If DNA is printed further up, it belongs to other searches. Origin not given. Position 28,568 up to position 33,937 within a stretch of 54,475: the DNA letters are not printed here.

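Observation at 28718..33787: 1689-aa HEAT-repeat protein ending in HExxH metallopeptidase-like and VWA domains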

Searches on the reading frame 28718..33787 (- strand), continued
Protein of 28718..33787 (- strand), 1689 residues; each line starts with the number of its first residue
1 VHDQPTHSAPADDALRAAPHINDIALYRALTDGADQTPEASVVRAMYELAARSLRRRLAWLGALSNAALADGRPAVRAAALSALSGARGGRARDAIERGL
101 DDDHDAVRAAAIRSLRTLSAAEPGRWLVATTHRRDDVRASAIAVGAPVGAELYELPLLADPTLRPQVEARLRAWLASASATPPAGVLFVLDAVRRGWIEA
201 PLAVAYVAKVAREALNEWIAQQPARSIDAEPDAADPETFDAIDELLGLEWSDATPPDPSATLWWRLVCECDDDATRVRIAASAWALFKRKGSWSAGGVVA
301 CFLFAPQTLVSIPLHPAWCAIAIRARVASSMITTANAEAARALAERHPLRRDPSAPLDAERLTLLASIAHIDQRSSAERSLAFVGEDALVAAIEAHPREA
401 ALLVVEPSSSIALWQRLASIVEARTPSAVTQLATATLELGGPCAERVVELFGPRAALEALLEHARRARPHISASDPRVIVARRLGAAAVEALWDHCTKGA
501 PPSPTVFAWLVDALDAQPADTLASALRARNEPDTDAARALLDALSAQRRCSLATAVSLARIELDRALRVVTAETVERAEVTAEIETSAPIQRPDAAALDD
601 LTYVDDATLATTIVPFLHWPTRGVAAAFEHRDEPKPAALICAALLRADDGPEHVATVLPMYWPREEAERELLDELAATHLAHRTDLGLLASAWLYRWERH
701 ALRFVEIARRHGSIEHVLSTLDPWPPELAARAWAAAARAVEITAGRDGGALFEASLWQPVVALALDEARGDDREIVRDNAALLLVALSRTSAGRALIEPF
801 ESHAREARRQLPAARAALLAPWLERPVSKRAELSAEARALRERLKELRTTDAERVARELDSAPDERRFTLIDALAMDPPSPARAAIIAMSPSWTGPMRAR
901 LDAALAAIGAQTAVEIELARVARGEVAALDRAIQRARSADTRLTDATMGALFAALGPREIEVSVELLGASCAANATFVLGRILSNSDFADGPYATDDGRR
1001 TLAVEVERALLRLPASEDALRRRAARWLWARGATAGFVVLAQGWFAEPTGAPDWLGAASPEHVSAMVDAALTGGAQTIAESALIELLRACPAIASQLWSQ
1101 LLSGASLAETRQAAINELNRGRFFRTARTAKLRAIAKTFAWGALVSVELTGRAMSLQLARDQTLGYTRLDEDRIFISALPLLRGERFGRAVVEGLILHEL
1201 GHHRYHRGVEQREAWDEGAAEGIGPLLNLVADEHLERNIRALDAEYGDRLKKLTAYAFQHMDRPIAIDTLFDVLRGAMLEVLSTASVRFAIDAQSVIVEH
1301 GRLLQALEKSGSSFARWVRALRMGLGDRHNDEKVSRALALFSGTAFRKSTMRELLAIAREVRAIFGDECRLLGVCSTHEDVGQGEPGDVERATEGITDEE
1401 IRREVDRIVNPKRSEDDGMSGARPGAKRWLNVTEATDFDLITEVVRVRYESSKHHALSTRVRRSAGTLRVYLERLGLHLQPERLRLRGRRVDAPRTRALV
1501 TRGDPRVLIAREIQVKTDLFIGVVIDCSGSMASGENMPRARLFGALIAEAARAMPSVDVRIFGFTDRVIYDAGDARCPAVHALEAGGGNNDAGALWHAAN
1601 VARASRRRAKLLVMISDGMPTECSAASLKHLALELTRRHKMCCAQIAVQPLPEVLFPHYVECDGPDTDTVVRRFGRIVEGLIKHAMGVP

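Call 71: search_solved_structures(query=A3, max_evalue=1)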
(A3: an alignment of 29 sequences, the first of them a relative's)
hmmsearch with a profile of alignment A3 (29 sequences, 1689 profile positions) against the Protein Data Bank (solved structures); distinct sequences matched with E-value up to 1: 23.
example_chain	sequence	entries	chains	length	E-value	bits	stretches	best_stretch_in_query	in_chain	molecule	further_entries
9sah_A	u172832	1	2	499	5.5e-22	81.1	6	41-97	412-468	E4-NB2 synthetic fusion protein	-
4xl5_C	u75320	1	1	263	6.7e-15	57.6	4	42-123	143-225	bGFP-A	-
6fsq_A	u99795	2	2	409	1.6e-14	56.4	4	46-119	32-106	alphaRep A3_bGFPD | A3_bGFPD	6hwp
4zv6_A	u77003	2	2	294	3.2e-14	55.4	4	42-96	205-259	AlphaRep-7 | alpha-Rep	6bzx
6ft5_A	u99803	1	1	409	7.3e-14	54.2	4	46-119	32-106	alphaRep A3_A3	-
6gwc_C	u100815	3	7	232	3.1e-11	45.5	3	42-96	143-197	iE5 ALPHAREP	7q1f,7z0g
8aw4_A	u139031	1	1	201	6.2e-09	37.8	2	42-97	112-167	ALPHAREP bB-E3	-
6gx7_E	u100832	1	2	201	6.7e-08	34.4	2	42-120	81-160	iiiA5 ALPHAREP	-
7p0h_A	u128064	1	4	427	7.3e-08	34.3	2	42-98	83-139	Helicobacter pylori ComF fused to an artificial alphaREP crystallization helper (named B2)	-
3ltm_A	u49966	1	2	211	1.2e-07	33.6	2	45-119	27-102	Alpha-Rep4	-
3ltj_A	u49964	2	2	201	1.3e-07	33.5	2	46-119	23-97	AlphaRep-4 | bA3-2: binder of A3 protein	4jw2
9rhz_A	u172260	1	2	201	1.5e-07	33.3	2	42-120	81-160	ALPHAREP bE5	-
4xvp_D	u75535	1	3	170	8.6e-07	30.7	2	42-95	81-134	BGFP-C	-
5dcq_A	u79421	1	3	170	2.3e-06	29.3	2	42-96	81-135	artificial repeat proteins (alphaREP3)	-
9t1m_A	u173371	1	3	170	4.7e-06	28.3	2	42-96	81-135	Alpha Rep E4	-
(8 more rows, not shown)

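Call 86: find_homologous_proteins(query=A5, max_evalue=1e-30)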
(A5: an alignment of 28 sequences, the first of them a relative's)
Query A5 (28 sequences) (368 aa, profile of the alignment): 1175 proteins with E <= 1e-30 among 8000 candidates; the best 120 are listed.
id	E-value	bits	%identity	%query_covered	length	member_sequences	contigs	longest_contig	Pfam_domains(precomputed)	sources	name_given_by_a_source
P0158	1.6e-211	720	71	99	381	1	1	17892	PF00158.33,PF07726.18,PF00004.36,PF13401.13,PF07728.21,PF13191.13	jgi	jgi:MoxR-like ATPase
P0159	3.6e-211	719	72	99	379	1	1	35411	PF00158.33,PF07726.18,PF00004.36,PF13401.13,PF07728.21,PF13191.13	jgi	jgi:MoxR-like ATPase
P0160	4.8e-211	718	72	99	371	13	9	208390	PF00158.33,PF07726.18,PF00004.36,PF13401.13,PF07728.21,PF13191.13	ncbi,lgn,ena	-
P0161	5.1e-211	718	72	99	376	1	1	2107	PF00158.33,PF07726.18,PF00004.36,PF13401.13,PF07728.21,PF13191.13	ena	-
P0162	2.0e-210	716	72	99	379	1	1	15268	PF00158.33,PF07726.18,PF00004.36,PF13401.13,PF07728.21,PF13191.13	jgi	jgi:MoxR-like ATPase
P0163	2.6e-210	716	75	99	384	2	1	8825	PF00158.33,PF07726.18,PF00004.36,PF13401.13,PF07728.21,PF13191.13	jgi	jgi:MoxR-like ATPase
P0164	2.9e-210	716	68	99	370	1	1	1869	PF00158.33,PF07726.18,PF00004.36,PF13401.13,PF07728.21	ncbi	-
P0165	2.9e-210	716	71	99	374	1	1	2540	PF00158.33,PF07726.18,PF00004.36,PF13401.13,PF07728.21,PF13191.13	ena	-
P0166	3.2e-210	716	75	99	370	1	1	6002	PF00158.33,PF07726.18,PF00004.36,PF13401.13,PF05496.19,PF07728.21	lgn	-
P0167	4.5e-210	715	70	100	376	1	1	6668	PF07726.18,PF00004.36,PF13401.13,PF07728.21,PF13191.13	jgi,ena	-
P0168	5.5e-210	715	74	99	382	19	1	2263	PF00158.33,PF07726.18,PF00004.36,PF13401.13,PF07728.21,PF13191.13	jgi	-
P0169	6.0e-210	715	78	99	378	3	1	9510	PF07726.18,PF00004.36,PF13401.13,PF05496.19,PF07728.21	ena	-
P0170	7.4e-210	714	72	99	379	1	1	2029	PF00158.33,PF07726.18,PF00004.36,PF13401.13,PF05496.19,PF07728.21,PF13191.13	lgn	-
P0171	7.7e-210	714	72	99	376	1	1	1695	PF07726.18,PF00004.36,PF13401.13,PF07728.21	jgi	jgi:MoxR-like ATPase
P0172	7.7e-210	714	73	100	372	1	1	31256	PF00158.33,PF07726.18,PF00004.36,PF13401.13,PF07728.21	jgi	jgi:MoxR-like ATPase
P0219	1.2e-207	707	75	100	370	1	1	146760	PF07726.18,PF00004.36,PF13401.13,PF07728.21,PF13191.13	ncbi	ncbi:MAG: MoxR family ATPase [Byssovorax sp.]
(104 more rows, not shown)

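Call 87: find_encoding_contigs(protein=P0219, flank=10000, max_places=3)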
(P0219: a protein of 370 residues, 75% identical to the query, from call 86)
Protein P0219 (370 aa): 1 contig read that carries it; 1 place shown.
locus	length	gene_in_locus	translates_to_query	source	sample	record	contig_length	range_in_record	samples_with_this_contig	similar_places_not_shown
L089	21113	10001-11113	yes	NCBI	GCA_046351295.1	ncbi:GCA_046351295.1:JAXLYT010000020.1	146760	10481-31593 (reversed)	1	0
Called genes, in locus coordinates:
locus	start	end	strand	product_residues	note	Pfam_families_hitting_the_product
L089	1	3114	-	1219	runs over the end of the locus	PF24517:CBM96 (weak), PF11617:Cu-binding_MopE (weak), PF00200:Disintegrin (weak)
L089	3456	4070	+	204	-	-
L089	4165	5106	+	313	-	PF00291:PALP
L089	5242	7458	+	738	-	PF02412:TSP_3 (weak), PF24517:CBM96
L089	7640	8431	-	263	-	-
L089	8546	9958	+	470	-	PF00059:Lectin_C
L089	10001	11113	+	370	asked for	PF13191:AAA_16 (faint), PF00004:AAA, PF07726:AAA_3 (weak), PF07728:AAA_5, PF13401:AAA_22 (faint)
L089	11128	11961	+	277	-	-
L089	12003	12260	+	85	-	PF01722:BolA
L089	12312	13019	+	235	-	-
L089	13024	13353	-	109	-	PF00254:FKBP_C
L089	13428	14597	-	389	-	PF01435:Peptidase_M48 (weak)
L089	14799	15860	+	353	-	-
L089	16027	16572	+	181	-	-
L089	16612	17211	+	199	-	PF05685:Uma2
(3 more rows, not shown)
